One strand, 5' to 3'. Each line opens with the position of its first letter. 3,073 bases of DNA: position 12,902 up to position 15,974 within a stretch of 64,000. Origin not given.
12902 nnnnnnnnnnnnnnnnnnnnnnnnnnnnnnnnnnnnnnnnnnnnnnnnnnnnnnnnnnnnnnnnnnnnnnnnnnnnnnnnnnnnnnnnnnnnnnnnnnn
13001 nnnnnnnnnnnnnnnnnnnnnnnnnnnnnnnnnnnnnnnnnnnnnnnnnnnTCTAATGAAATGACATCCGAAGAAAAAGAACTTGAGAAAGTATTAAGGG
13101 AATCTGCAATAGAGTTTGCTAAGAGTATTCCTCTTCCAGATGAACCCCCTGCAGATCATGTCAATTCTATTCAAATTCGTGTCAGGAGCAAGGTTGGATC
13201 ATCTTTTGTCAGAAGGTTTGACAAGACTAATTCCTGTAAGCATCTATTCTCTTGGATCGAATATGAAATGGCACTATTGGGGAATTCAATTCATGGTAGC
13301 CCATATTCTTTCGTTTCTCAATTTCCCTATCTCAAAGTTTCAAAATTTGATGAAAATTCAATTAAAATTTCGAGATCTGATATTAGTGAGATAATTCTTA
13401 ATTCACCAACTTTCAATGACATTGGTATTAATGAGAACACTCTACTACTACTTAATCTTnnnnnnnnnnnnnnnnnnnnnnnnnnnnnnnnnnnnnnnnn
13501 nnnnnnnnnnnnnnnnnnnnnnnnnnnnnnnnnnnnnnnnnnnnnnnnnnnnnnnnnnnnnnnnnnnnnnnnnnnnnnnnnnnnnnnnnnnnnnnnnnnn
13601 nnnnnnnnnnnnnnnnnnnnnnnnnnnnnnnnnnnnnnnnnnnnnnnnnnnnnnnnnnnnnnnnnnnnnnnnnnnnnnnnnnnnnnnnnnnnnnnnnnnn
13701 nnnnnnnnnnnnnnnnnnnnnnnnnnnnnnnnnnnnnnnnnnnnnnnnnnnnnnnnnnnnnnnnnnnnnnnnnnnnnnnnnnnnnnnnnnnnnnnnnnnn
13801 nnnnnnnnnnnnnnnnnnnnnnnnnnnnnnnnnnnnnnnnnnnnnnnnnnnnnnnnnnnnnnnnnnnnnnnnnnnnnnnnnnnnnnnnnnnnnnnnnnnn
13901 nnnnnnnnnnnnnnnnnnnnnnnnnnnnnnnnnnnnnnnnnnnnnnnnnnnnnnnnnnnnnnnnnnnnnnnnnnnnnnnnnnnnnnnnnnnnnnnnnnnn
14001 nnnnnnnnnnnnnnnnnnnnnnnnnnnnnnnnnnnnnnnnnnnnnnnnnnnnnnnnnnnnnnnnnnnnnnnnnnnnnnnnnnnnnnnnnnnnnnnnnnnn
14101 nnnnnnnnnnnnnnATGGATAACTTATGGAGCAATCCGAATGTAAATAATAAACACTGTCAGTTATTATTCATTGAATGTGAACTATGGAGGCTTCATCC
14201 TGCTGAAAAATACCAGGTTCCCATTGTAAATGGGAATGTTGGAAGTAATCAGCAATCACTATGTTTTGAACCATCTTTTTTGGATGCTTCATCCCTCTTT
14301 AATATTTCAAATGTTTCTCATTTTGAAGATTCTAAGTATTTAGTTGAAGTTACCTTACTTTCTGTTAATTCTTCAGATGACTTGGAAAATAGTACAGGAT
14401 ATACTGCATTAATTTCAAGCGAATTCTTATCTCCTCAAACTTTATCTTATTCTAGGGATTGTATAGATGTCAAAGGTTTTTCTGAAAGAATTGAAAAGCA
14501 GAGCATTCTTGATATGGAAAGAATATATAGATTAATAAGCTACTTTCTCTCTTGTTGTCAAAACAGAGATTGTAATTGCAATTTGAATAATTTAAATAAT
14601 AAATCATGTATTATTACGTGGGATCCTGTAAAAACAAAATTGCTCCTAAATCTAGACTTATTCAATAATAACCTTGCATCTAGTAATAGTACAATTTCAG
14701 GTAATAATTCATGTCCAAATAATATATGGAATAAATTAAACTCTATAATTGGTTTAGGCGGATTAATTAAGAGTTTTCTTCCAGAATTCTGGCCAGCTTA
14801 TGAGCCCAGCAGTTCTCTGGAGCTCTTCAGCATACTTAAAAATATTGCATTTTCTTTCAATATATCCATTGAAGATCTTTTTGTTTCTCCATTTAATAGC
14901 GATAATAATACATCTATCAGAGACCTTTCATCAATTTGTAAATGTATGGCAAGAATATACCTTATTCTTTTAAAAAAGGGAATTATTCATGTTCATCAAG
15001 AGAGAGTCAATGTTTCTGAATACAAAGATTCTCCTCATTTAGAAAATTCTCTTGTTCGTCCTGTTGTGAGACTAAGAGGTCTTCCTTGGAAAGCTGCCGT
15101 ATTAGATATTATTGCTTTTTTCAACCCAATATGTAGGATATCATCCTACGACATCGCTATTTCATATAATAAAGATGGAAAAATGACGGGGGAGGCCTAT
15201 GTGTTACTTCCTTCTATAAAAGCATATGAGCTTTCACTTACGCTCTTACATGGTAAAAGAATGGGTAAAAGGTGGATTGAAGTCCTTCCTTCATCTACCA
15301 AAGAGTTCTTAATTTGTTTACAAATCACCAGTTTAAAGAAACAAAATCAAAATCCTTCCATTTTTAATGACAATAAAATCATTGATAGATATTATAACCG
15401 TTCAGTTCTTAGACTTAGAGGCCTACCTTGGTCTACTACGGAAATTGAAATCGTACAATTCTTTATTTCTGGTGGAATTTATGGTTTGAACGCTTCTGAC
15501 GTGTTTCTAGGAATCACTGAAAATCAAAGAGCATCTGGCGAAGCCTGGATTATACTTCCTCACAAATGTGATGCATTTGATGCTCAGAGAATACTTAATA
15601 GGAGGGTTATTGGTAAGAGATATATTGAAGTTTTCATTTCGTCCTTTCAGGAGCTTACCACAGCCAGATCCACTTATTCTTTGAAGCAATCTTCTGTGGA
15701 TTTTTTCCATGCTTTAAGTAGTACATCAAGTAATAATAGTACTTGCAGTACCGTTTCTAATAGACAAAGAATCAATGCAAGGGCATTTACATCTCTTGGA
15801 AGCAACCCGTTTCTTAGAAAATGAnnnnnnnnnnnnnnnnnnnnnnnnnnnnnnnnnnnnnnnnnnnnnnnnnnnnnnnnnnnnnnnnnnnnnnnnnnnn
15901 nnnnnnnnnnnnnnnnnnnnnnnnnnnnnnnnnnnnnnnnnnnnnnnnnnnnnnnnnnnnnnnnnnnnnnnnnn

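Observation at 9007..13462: Head-to-head CDC48/p97 and Josephin-UIM-UBX deubiquitinase sharing one 817-bp promoter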

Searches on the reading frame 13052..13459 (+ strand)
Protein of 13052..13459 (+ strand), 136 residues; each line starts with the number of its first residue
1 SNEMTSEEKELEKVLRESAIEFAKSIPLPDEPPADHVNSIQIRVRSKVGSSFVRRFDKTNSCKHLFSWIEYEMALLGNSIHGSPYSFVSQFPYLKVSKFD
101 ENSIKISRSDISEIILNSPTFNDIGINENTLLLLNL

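Call 30: search_solved_structures(query=A2, max_evalue=1, show_alignments=4)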
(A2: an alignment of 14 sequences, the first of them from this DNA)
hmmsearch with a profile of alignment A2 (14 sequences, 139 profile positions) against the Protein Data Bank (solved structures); distinct sequences matched with E-value up to 1: 18.
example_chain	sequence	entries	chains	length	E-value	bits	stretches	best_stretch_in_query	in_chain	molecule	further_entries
11ta_M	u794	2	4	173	3.4e-06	30.3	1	3-104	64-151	FAS-associated factor 1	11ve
2cr5_A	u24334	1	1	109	7.1e-06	29.3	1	27-72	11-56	Reproduction 8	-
9yw2_H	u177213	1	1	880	0.00011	25.5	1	4-104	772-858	Glutathione S-transferase class-mu 26 kDa isozyme,FAS-associated factor 1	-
3qq8_B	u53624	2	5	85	0.001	22.3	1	36-104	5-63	FAS-associated factor 1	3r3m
1h8c_A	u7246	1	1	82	0.0016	21.6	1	38-104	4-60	FAS-ASSOCIATED FACTOR 1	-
3qwz_B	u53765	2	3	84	0.0019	21.4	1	39-104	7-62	FAS-associated factor 1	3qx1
3qc8_B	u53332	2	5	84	0.0022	21.2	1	39-104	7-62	FAS-associated factor 1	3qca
1i42_A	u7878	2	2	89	0.0027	20.9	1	35-102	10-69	P47 | p47 protein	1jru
8hrz_M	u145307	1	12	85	0.0042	20.3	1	37-100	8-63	NSFL1 cofactor p47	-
8kg2_M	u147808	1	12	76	0.0049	20.1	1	42-105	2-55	FAS-associated factor 1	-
1s3s_G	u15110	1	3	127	0.0059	19.8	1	35-101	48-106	p47 protein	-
2klz_A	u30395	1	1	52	0.051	16.8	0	4-27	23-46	Ataxin-3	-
7r7s_I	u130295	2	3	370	0.054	16.7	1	35-101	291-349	NSFL1 cofactor p47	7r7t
9mpu_B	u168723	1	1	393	0.096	15.9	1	36-100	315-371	NSFL1 cofactor p47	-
1cmz_A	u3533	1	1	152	0.1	15.9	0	25-75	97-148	PROTEIN (GAIP (G-ALPHA INTERACTING) PROTEIN)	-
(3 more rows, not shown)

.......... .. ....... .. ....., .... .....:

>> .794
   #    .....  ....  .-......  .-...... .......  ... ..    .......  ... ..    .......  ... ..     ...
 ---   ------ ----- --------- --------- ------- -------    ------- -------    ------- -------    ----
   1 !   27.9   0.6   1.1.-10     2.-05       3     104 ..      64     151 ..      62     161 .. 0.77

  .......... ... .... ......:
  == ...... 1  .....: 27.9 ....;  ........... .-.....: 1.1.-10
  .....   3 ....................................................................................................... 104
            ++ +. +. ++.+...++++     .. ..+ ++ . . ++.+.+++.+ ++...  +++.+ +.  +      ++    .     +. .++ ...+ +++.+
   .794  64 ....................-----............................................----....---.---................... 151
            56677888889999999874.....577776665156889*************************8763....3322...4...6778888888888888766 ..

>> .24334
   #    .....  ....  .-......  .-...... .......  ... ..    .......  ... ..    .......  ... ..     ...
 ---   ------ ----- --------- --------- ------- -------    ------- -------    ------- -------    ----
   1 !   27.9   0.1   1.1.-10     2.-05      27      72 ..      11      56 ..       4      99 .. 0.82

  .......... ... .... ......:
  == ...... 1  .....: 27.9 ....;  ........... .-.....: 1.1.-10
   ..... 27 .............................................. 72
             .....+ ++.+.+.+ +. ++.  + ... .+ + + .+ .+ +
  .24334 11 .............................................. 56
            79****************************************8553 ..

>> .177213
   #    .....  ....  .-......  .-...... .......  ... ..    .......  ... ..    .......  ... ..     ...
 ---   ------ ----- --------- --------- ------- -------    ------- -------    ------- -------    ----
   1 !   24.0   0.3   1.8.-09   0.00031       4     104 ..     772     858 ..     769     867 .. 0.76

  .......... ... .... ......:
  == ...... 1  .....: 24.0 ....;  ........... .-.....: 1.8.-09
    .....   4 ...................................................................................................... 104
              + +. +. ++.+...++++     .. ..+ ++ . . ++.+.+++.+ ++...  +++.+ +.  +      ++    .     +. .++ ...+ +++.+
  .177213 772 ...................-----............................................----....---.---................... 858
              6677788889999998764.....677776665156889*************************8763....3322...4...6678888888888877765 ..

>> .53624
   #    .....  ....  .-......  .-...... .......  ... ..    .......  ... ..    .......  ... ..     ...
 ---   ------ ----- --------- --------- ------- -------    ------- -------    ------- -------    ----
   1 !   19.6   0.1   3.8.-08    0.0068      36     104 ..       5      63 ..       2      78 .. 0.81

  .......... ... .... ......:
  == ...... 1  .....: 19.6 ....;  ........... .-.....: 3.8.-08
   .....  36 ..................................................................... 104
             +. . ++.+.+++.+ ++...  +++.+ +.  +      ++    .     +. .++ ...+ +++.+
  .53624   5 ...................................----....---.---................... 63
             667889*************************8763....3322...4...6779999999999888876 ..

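Call 70: predict_structure(alignment_id=A2)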
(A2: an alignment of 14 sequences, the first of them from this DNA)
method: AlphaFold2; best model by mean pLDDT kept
length: 136 residues; sequences in the alignment: 14
mean_pLDDT: 90.0   pTM: 0.81
mean pLDDT of the five models: 90.0, 88.9, 88.6, 88.1, 87.1
residues with pLDDT >= 90: 82; 70-90: 50; 50-70: 4; < 50: 0
segments of 3 or more residues with pLDDT < 50: none
pLDDT, mean of each block of 10 residues (from residue 1): 75 87 90 92 92 95 94 91 91 92 91 92 86 93
secondary structure, 60 per line:
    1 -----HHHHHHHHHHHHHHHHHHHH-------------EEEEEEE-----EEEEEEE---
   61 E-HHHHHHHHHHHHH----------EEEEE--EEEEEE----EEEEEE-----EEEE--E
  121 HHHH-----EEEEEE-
elements in order: H6-25 E39-45 E51-57 H63-75 E86-90 E93-98 E103-108 E114-117 H121-124 E130-135

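Call 72: fold_search(model_id=the predicted structure, library=pdb)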
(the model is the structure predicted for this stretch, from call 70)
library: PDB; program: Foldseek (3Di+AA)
matches with E <= 10: 1291; with E <= 0.001: 16
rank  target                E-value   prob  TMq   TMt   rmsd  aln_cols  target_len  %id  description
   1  2cr5_MODEL_1_A        7.1e-06  1.00  0.52  0.64   3.2       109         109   22  Solution structure of the UBX domain of D0H8S2298E protein (released 2005-11-20)
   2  3r3m_A                4.7e-05  1.00  0.49  0.76   3.5       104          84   17  Crystal structure of the FAF1 UBX domain (released 2011-06-22)
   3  3r3m_D                1.5e-04  1.00  0.49  0.77   3.8       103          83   17  Crystal structure of the FAF1 UBX domain (released 2011-06-22)
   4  6ml1_E                4.8e-04  1.00  0.41  0.62   3.7       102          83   11  Structure of the USP15 deubiquitinase domain in complex with an affinity-matured inhibitory Ubv (released 2019-01-23)
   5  3qx1_B                5.0e-04  1.00  0.48  0.76   3.7       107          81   19  Crystal structure of FAF1 UBX domain (released 2012-05-09)
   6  3qq8_B                5.0e-04  1.00  0.45  0.73   3.8        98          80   16  Crystal structure of p97-N in complex with FAF1-UBX (released 2011-06-22)
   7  3r3m_B                5.4e-04  1.00  0.46  0.73   4.1       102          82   16  Crystal structure of the FAF1 UBX domain (released 2011-06-22)
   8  9v9o_A                6.8e-04  1.00  0.49  0.27   3.3       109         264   16  Crystal structure of CDC48A-N domain in complex with PUX5 SHP box motif and UBX domain (released 2026-02-04)
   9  6xa9_D                8.2e-04  1.00  0.43  0.69   3.2        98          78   13  SARS CoV-2 PLpro in complex with ISG15 C-terminal domain propargylamide (released 2020-06-17)
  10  3r3m_C                8.7e-04  1.00  0.47  0.75   4.0       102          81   17  Crystal structure of the FAF1 UBX domain (released 2011-06-22)
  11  6ml1_C                8.7e-04  1.00  0.43  0.63   4.2        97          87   11  Structure of the USP15 deubiquitinase domain in complex with an affinity-matured inhibitory Ubv (released 2019-01-23)
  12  8seb_B                8.7e-04  1.00  0.43  0.66   3.9       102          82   13  Cryo-EM structure of a single loaded human UBA7-UBE2L6-ISG15 adenylate complex (released 2023-10-11)
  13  6cpm_E                8.7e-04  1.00  0.41  0.65   3.5        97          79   12  Structure of the USP15 deubiquitinase domain in complex with a third-generation inhibitory Ubv (released 2019-01-23)
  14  8r7n_B                9.3e-04  0.99  0.39  0.41   9.7       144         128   13  Overall structure of the U11 snRNP (released 2025-02-05)
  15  2dzk_MODEL_1_A        9.9e-04  1.00  0.47  0.57   5.3       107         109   17  Structure of the UBX domain in Mouse UBX Domain-Containing Protein 2 (released 2007-03-29)
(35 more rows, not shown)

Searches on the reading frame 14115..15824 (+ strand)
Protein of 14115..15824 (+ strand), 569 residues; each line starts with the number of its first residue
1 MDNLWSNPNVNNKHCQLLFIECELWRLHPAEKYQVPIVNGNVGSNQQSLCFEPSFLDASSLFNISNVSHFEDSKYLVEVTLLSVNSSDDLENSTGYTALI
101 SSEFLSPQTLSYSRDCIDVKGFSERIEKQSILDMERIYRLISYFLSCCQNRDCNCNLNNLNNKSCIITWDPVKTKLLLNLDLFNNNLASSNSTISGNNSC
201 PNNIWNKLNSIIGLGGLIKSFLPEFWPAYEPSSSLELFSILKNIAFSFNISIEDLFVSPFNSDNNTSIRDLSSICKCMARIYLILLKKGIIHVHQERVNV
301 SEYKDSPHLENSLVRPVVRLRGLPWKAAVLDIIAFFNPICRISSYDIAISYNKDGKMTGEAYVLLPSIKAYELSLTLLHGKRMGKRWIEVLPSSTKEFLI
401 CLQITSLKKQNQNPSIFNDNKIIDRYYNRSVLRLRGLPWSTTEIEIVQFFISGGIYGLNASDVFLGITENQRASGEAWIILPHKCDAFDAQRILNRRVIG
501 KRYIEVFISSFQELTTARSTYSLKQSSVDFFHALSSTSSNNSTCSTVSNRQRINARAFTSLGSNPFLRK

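Call 3: search_protein_families(library=pfam, proteins=[window:14115-15824:+], max_evalue=1)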
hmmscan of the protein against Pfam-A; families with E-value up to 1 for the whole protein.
window:14115-15824:+ (569 aa): 1 family
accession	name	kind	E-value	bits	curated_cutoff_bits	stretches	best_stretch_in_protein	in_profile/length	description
PF00076.28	RRM_1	-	0.0086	16.4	20.7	0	433-504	2-69/70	RNA recognition motif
